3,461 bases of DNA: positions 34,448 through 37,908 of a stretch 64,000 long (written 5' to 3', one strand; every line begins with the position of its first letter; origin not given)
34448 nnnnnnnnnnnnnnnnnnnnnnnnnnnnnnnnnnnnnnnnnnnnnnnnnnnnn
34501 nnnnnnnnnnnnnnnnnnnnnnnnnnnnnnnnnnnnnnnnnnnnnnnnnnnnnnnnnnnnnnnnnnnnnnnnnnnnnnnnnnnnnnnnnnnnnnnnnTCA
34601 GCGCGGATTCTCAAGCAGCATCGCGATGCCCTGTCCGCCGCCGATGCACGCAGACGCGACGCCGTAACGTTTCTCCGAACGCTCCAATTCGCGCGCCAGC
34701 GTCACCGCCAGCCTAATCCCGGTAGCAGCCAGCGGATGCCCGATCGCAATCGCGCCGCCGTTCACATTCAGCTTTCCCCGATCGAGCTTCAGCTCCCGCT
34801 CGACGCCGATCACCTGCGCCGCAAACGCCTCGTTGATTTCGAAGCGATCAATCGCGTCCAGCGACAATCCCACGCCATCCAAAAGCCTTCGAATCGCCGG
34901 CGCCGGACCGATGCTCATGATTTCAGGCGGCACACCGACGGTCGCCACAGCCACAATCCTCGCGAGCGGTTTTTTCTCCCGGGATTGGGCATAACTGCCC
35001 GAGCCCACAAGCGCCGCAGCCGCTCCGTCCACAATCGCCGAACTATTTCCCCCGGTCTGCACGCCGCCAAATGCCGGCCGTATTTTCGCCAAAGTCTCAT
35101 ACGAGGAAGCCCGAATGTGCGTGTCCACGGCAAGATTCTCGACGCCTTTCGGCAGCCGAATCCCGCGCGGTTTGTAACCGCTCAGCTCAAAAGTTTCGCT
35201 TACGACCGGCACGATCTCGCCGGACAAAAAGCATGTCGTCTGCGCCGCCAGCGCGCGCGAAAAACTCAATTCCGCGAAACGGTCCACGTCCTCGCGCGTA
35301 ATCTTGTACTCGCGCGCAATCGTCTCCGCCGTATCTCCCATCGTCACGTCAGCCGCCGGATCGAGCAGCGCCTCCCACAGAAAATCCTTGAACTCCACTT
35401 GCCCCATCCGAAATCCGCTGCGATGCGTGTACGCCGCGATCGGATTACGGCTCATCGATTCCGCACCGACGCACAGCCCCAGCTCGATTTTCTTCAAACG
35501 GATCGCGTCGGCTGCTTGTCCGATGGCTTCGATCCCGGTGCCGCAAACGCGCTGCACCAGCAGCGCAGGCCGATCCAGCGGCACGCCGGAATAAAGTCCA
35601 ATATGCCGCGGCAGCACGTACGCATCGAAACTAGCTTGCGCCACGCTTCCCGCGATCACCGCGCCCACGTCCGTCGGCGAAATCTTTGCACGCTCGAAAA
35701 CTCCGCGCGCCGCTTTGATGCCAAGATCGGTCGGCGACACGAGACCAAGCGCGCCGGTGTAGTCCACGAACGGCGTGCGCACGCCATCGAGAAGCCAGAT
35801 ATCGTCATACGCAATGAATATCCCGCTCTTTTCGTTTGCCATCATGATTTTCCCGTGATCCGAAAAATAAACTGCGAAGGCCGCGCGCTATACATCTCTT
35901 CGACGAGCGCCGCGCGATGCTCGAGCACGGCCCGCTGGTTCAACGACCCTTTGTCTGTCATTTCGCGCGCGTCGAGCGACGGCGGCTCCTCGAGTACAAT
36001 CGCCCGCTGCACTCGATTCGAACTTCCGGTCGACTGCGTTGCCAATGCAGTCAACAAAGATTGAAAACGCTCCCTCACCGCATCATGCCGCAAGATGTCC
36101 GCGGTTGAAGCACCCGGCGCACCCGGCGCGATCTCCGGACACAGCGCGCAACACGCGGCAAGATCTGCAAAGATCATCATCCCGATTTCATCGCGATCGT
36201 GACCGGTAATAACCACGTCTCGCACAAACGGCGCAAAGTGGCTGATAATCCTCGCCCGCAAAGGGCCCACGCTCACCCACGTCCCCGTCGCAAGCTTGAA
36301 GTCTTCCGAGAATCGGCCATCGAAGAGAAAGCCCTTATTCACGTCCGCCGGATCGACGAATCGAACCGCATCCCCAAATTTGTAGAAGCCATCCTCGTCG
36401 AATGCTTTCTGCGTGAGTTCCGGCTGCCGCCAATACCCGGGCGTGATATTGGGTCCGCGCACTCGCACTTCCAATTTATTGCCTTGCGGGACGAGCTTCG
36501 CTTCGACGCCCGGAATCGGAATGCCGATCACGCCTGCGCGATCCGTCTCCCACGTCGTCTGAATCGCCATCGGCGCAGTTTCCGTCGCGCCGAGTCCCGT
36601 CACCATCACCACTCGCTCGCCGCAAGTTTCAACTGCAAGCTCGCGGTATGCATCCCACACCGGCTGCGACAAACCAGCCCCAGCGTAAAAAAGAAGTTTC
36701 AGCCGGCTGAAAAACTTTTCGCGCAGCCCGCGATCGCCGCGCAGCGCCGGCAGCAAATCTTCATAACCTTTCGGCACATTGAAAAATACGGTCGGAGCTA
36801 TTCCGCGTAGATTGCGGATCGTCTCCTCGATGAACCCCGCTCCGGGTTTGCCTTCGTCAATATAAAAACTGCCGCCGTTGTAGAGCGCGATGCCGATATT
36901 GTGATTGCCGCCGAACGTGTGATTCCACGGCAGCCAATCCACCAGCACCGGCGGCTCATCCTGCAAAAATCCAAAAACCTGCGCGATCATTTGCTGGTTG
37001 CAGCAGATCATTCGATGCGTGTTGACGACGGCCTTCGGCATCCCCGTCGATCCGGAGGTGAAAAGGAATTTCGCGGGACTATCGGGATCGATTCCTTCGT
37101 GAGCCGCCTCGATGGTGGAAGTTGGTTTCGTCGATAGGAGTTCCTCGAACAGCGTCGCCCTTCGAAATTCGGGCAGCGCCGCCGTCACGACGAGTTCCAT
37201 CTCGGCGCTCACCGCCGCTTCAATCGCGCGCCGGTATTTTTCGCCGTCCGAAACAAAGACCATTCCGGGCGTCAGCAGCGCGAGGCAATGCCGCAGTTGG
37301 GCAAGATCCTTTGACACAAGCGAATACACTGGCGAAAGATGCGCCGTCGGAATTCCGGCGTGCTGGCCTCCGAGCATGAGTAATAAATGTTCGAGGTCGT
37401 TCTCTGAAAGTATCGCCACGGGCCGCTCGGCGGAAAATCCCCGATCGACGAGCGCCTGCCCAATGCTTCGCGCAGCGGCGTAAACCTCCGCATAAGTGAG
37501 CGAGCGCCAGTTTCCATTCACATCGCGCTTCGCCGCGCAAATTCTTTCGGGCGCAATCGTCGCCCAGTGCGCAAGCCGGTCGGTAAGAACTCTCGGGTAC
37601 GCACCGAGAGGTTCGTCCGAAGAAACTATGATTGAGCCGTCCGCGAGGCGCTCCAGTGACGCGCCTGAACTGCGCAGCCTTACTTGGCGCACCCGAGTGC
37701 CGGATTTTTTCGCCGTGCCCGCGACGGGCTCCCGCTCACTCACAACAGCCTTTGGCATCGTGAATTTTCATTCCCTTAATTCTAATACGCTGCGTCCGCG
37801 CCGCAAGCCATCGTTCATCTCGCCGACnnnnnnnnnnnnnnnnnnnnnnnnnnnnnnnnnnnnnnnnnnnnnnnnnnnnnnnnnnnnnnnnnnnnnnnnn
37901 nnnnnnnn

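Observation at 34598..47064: Acetophenone-carboxylase-like (two HyuA + HyuB + gamma) ATP-dependent ketone carboxylase operon wired to a CoA ligase and thiolase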

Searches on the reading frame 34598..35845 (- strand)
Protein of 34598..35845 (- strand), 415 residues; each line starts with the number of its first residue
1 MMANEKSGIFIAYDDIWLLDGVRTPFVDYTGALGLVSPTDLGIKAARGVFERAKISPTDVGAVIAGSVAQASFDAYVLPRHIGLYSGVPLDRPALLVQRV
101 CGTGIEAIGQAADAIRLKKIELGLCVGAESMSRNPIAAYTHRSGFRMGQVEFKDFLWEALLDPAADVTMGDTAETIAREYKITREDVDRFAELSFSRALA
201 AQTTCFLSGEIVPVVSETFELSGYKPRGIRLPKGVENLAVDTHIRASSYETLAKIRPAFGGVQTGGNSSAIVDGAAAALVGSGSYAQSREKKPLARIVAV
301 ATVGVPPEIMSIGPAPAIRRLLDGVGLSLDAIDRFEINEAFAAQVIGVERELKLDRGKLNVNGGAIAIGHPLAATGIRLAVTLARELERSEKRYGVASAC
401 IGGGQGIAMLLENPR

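Call 4: search_protein_families(library=pfam, proteins=[window:34598-35845:-], max_evalue=0.01)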
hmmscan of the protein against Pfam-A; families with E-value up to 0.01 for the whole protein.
window:34598-35845:- (415 aa): 2 families
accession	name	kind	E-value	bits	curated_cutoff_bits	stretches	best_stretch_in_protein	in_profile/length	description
PF00108.29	Thiolase_N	-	7.4e-53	180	26.4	1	19-282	4-258/260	Thiolase, N-terminal domain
PF02803.24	Thiolase_C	-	1.5e-46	157.4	27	1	292-412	2-122/123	Thiolase, C-terminal domain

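Call 5: search_protein_families(library=ncbifam, proteins=[window:34598-35845:-], max_evalue=0.01)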
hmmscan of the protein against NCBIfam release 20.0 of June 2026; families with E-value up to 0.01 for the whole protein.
window:34598-35845:- (415 aa): 44 families (the best 25 are shown)
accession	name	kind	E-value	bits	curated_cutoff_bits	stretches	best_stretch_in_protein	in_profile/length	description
TIGR01930.1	AcCoA-C-Actrans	subfamily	9.5e-112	373.7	240.55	1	19-412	2-385/385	acetyl-CoA C-acyltransferase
NF006552.0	PRK09051.1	subfamily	1.8e-102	343.5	565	1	14-413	4-394/395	beta-ketothiolase BktB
NF042999.1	bketothiol_BktB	equivalog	1.4e-97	327.5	725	1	15-413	4-393/394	beta-ketothiolase BktB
NF006551.0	PRK09050.1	subfamily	3.6e-87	293.1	605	1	15-412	3-399/401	3-oxoadipyl-CoA thiolase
TIGR02430.1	pcaF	equivalog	2.2e-86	290.4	597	1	15-412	2-398/400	3-oxoadipyl-CoA thiolase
NF006001.0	PRK08131.1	equivalog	2.1e-85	287.1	622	1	15-413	3-399/401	3-oxoadipyl-CoA thiolase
NF004853.0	PRK06205.1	subfamily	1.9e-83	280.7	551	1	16-413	4-402/404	acetyl-CoA C-acetyltransferase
NF004206.0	PRK05656.1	subfamily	2e-80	270.8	688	1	15-412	3-391/392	acetyl-CoA C-acetyltransferase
NF005805.0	PRK07661.1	equivalog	4.1e-77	259.7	633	1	19-412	7-389/391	acetyl-CoA C-acetyltransferase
NF006553.0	PRK09052.1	equivalog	3e-76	257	567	1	14-412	6-397/399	acetyl-CoA C-acyltransferase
NF006086.0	PRK08235.1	equivalog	1.4e-75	254.9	526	1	19-412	7-391/393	acetyl-CoA C-acetyltransferase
NF006030.0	PRK08170.1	equivalog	2e-73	247.6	593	2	157-413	172-432/434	acetyl-CoA C-acetyltransferase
NF005033.0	PRK06445.1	equivalog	2.1e-73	247.7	511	1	44-413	39-394/395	acetyl-CoA C-acetyltransferase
NF005152.0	PRK06633.1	equivalog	5.6e-73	245.8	675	1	16-412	5-390/392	acetyl-CoA C-acetyltransferase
NF006090.0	PRK08242.1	equivalog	1.5e-71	241.7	514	1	15-412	3-400/402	acetyl-CoA C-acetyltransferase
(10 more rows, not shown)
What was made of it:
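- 34598..35845 (-): Degradative thiolase (acetyl-CoA C-acyltransferase). Its start overlaps the ligase stop as ATGA. Accessory in this lineage. TIGR01930 scores 374 bits; the nearest models are BktB and PcaF (call 5).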

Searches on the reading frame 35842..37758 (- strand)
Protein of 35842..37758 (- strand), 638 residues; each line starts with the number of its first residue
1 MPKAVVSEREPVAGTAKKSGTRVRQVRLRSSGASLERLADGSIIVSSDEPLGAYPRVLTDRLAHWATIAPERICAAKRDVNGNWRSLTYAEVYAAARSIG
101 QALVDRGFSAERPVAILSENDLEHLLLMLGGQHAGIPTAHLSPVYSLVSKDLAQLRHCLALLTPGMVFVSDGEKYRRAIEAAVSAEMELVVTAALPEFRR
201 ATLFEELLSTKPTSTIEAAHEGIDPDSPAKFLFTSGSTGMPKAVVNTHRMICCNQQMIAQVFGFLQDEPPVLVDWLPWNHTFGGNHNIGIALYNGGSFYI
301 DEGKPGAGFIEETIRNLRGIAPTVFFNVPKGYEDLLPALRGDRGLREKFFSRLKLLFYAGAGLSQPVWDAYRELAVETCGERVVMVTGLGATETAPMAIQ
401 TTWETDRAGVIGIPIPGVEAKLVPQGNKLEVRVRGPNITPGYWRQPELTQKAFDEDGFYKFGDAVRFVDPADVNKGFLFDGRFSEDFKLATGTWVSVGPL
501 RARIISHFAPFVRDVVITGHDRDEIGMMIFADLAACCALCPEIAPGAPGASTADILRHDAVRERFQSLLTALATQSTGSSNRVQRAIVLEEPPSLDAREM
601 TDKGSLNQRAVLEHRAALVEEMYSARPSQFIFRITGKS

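Call 4: search_protein_families(library=pfam, proteins=[window:35842-37758:-], max_evalue=0.01)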
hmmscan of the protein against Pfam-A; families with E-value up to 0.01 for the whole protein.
window:35842-37758:- (638 aa): 2 families
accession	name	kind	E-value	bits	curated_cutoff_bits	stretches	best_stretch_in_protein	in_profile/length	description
PF00501.34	AMP-binding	-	1.6e-50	172.5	29.9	1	64-443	3-384/384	AMP-binding enzyme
PF23562.2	AMP-binding_C_3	-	5.9e-06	27.1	20.8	1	489-625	6-122/124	AMP-binding enzyme C-terminal domain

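Call 5: search_protein_families(library=ncbifam, proteins=[window:35842-37758:-], max_evalue=0.01)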
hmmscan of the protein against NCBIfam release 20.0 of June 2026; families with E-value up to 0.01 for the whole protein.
window:35842-37758:- (638 aa): 87 families (the best 25 are shown)
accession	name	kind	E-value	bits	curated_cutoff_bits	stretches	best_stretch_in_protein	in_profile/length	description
NF009232.0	PRK12582.1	subfamily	7.9e-233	774.2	777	1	16-631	9-621/624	acyl-CoA synthetase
NF004837.0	PRK06187.1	subfamily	7.2e-33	113.6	476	1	56-506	8-444/531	long-chain-fatty-acid--CoA ligase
NF005702.0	PRK07514.1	subfamily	1.1e-30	106.5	558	1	85-466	28-387/506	malonyl-CoA synthase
NF005858.0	PRK07787.1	subfamily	3.3e-29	101.6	575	1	80-531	20-419/471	acyl-CoA synthetase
NF006572.0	PRK09088.1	equivalog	1e-25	90.4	696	1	59-466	4-375/491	acyl-CoA synthetase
NF005801.1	PRK07656.1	equivalog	2.3e-25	89.2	657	1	79-464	19-388/500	FadD3 family acyl-CoA ligase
NF004114.0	PRK05605.1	equivalog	2.3e-25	88.9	766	1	201-466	195-456/575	long-chain-fatty-acid--CoA ligase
NF053567.1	HBDA_AROS1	equivalog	2.5e-25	88.8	1000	1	81-527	34-456/523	3-hydroxybenzoate--CoA ligase HbdA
TIGR02262.1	benz_CoA_lig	subfamily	1.9e-23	83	375.25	1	83-523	27-444/508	benzoate-CoA ligase family protein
TIGR01733.1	AA-adenyl-dom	subfamily_domain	2.3e-23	82.7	317.4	1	88-467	1-366/409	amino acid adenylation domain-containing protein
NF038343.1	ligase_FadD11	exception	4.7e-23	81.4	950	2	61-265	6-199/585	fatty acid--CoA ligase FadD11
NF004229.0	PRK05677.1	subfamily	7.1e-23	80.9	879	1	183-464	169-440/563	long-chain-fatty-acid--CoA ligase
NF006134.1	PRK08279.1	equivalog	1.6e-21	76.5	625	1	38-302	28-282/605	long-chain-acyl-CoA synthetase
NF006182.0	PRK08316.1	subfamily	6.9e-21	74.3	663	1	77-465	27-403/523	fatty acyl-CoA synthetase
NF052269.1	Staph_lig_FadD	equivalog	7.2e-21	74.1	650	1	84-531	28-438/499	long-chain-fatty-acid--CoA ligase FadD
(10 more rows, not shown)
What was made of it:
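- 35842..37758 (-): Feruloyl-CoA-synthase-family AMP-forming CoA ligase. Proposed β-keto-acid CoA ligase. NCBIfam PRK12582 scores 774 bits against a 777 cut-off (call 5).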

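Call 36: search_solved_structures(query=window:35842-37758:-, max_evalue=1e-10)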
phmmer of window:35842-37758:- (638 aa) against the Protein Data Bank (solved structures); distinct sequences matched with E-value up to 1e-10: 44.
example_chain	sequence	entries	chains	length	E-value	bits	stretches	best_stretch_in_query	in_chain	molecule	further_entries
3nyq_A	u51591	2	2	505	1.2e-24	89.8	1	220-539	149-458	Malonyl-CoA Ligase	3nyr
4gxr_A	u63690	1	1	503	2.8e-23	85.3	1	86-467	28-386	Malonyl CoA synthetase, Benzoate-CoA ligase Chimeric protein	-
4gxq_A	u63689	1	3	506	2.8e-23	85.3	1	86-467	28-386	Malonyl CoA synthetase, Benzoate-CoA ligase Chimeric protein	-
4fut_A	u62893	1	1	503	2.8e-23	85.3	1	86-467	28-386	Malonyl CoA synthetase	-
4fuq_A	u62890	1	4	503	2.8e-23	85.2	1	86-467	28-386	Malonyl CoA synthetase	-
5kyv_A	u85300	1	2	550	3.2e-18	68.6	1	86-526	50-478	Luciferin 4-monooxygenase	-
5kyt_A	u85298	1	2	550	2.2e-17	65.8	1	86-526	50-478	Luciferin 4-monooxygenase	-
6hps_A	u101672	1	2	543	2.4e-17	65.7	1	86-526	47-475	Luciferin 4-monooxygenase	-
1ba3_A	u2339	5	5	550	2.5e-17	65.6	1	86-526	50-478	LUCIFERASE | Luciferin 4-monooxygenase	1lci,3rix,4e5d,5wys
3iep_A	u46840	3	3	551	2.5e-17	65.6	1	86-526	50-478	Luciferin 4-monooxygenase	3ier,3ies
4g36_A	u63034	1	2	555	2.6e-17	65.6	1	86-526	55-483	Luciferin 4-monooxygenase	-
5dv9_A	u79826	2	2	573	2.9e-17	65.4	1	86-526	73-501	Luciferin 4-monooxygenase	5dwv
6q2m_A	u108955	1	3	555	4.8e-17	64.7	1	86-526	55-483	Luciferin 4-monooxygenase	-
5gyz_A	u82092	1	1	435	5.7e-17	64.4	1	86-465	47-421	Luciferin 4-monooxygenase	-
5gz2_A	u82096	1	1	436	5.7e-17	64.4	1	86-465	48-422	Luciferin 4-monooxygenase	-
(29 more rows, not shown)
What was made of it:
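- The best PDB matches of the ligase are malonyl-CoA synthetases, though weakly at 90 bits (call 36).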

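Call 38: find_homologous_proteins(query=window:35842-37758:-, max_evalue=1e-30)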
Query window:35842-37758:- (638 aa): 8000 proteins with E <= 1e-30 among 8000 candidates; the best 120 are listed.
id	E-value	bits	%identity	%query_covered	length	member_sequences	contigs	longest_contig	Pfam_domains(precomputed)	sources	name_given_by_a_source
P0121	0.0e+0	1448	100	100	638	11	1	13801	PF00501.35,PF23562.3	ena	-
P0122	0.0e+0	1290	89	99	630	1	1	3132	PF00501.35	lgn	-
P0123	0.0e+0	1190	81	99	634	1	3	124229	PF00501.35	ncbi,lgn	ncbi:MAG: feruloyl-CoA synthase [Candidatus Acidiferrales bacterium]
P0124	0.0e+0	1189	80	100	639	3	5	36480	PF00501.35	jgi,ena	jgi:feruloyl-CoA synthase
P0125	0.0e+0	1188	82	98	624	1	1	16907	PF00501.35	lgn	-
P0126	0.0e+0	1186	80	100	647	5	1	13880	PF00501.35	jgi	jgi:feruloyl-CoA synthase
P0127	0.0e+0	1186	79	100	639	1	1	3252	PF00501.35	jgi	jgi:feruloyl-CoA synthase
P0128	0.0e+0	1183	79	100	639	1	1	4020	PF00501.35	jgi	jgi:feruloyl-CoA synthase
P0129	0.0e+0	1182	80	100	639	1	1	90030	PF00501.35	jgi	jgi:feruloyl-CoA synthase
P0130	0.0e+0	1177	81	98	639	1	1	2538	PF00501.35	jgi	jgi:feruloyl-CoA synthase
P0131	0.0e+0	1176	83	95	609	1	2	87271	PF00501.35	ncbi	ncbi:MAG: feruloyl-CoA synthase [Candidatus Acidiferrales bacterium]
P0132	0.0e+0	1174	80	99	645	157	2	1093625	PF00501.35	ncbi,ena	-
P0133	0.0e+0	1174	78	100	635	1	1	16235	PF00501.35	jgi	jgi:feruloyl-CoA synthase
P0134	0.0e+0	1173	80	99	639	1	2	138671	PF00501.35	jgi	jgi:feruloyl-CoA synthase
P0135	0.0e+0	1169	82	97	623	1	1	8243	PF00501.35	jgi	jgi:feruloyl-CoA synthase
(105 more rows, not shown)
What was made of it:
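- On Feruloyl-CoA synthase family (NCBIfam PRK12582 subfamily): PGAP and JGI name close relatives 'feruloyl-CoA synthase' (call 38).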

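Call 76: search_dna_similar(query=window:35842-37758:-, collection=plasmids, mode=protein, max_rows=15, max_evalue=1e-30)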
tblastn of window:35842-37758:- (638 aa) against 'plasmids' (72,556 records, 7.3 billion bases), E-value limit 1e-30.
Records with a match: 180; places in all: 181; records where one place covers at least 80% of the query: 179.
Best place of each record, by identity: <60% 180.
By first word of the organism name: Ralstonia 133; Burkholderia 13; Aminobacter 9; Phaeobacter 4; Caballeronia 3; Paraburkholderia 2; Rhizobium 2; Variovorax 2; Sinorhizobium 2; Cupriavidus 2; and 8 more.
By predicted mobility (MOB-suite, as given by PLSDB): mobilizable 108; non-mobilizable 65; conjugative 7.
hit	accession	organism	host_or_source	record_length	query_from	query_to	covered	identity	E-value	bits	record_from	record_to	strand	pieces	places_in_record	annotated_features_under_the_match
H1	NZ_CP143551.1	Burkholderia multivorans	Homo sapiens,bronchoalveolar lavage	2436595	40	620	91%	56.4%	0e+0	645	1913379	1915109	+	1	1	none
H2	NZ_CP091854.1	Terrarubrum flagellatum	cell culture,forest soil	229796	34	636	95%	54.0%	0e+0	668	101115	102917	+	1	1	feruloyl-CoA synthase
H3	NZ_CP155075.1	Paraburkholderia sp. PREW-6R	single cell,Phlox subulata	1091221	10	627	97%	52.1%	0e+0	617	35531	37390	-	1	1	none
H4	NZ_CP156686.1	Burkholderia stagnalis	Bacterial cells,soils collected in ...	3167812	20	627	95%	52.0%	0e+0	598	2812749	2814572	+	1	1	none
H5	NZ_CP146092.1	Ralstonia sp. RRA.1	-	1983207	24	623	94%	52.5%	0e+0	594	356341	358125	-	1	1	none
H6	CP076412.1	Ralstonia wenshanensis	soil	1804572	24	623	94%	52.4%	0e+0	575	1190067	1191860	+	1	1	feruloyl-CoA synthase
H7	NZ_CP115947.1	Ralstonia solanacearum MolK2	Musa sp.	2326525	15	624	96%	51.3%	0e+0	611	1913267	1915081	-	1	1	record has no annotation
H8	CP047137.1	Ralstonia solanacearum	Potato,Single cell,tuber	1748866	15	624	96%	51.3%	0e+0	611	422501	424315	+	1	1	AMP-binding protein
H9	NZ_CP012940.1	Ralstonia solanacearum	plantain,cell culture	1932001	15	624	96%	51.1%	0e+0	610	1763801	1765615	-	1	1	none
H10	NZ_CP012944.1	Ralstonia solanacearum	Cucumis sativus,cell culture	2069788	15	624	96%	51.1%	0e+0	610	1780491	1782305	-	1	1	none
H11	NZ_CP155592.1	Ralstonia solanacearum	Musa sp.,cell culture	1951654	15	624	96%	51.1%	0e+0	610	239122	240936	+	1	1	none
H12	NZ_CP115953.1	Ralstonia solanacearum CFBP2957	Solanum lycopersicum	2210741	15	624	96%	51.1%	0e+0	609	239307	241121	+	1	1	none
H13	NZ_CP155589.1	Ralstonia solanacearum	Musa sp.,cell culture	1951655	15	624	96%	51.1%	0e+0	609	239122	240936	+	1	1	none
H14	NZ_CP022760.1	Ralstonia solanacearum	Solanum tuberosum,single cell,Potato ...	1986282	15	624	96%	51.1%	0e+0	608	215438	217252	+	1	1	none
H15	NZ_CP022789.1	Ralstonia solanacearum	Solanum tuberosum,single cell,Potato ...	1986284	15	624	96%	51.1%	0e+0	608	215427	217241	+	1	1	none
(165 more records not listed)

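Call 77: get_annotated_region(hit=H8, flank=6000)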
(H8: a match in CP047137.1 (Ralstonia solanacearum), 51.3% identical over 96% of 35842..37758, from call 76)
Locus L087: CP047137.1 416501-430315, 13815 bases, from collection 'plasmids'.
description: Ralstonia solanacearum strain CFBP 8697 plasmid unnamed, complete sequence
organism: Ralstonia solanacearum (NCBI taxid 305)
taxonomy: Bacteria; Pseudomonadota; Betaproteobacteria; Burkholderiales; Burkholderiaceae; Ralstonia; Ralstonia solanacearum
host: -; source: Potato,Single cell,tuber; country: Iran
typing (MOB-suite, as given by PLSDB): mobilizable; relaxase MOBP
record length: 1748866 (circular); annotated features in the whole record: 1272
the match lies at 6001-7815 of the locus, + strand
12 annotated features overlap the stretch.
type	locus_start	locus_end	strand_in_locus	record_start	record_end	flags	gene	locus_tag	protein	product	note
CDS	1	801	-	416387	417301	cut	-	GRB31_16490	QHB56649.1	LysR family transcriptional regulator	-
CDS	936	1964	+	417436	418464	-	-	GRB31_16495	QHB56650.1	Rieske 2Fe-2S domain-containing protein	-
CDS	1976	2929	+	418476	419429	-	-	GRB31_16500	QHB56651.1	2Fe-2S iron-sulfur cluster binding domain-containing protein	-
CDS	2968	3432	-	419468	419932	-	-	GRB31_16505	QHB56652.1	MarR family transcriptional regulator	-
CDS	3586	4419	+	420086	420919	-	-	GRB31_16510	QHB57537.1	p-hydroxycinnamoyl CoA hydratase/lyase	-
CDS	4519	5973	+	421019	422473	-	-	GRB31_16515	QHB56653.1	aldehyde dehydrogenase family protein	-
CDS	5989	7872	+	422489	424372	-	-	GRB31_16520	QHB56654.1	AMP-binding protein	-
CDS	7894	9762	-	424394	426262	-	-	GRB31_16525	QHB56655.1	AAA domain-containing protein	-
CDS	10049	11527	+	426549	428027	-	-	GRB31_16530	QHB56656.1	aldehyde dehydrogenase family protein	-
CDS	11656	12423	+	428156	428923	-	-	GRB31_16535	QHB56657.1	SDR family oxidoreductase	-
CDS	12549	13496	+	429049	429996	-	-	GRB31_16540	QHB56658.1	phenol degradation protein meta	-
CDS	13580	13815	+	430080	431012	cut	-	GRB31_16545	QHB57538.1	alpha/beta hydrolase fold domain-containing protein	-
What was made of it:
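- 35842..37758 (-): 51-56% identical to Ralstonia and Burkholderia Fcs genes; the Ralstonia copy examined lies in an ech-vdh-fcs cluster (calls 76, 77).
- On Feruloyl-CoA synthase family (NCBIfam PRK12582 subfamily): 51-56% identical to Ralstonia and Burkholderia genes; the Ralstonia copy examined lies in an ech-vdh-fcs cluster (calls 76, 77).
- The ligase is 51% identical to the Ralstonia gene in an ech-vdh-fcs hydroxycinnamate cluster (calls 76, 77). The ligase belongs to the hydroxycinnamate (Fcs) family (calls 38, 76, 77).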
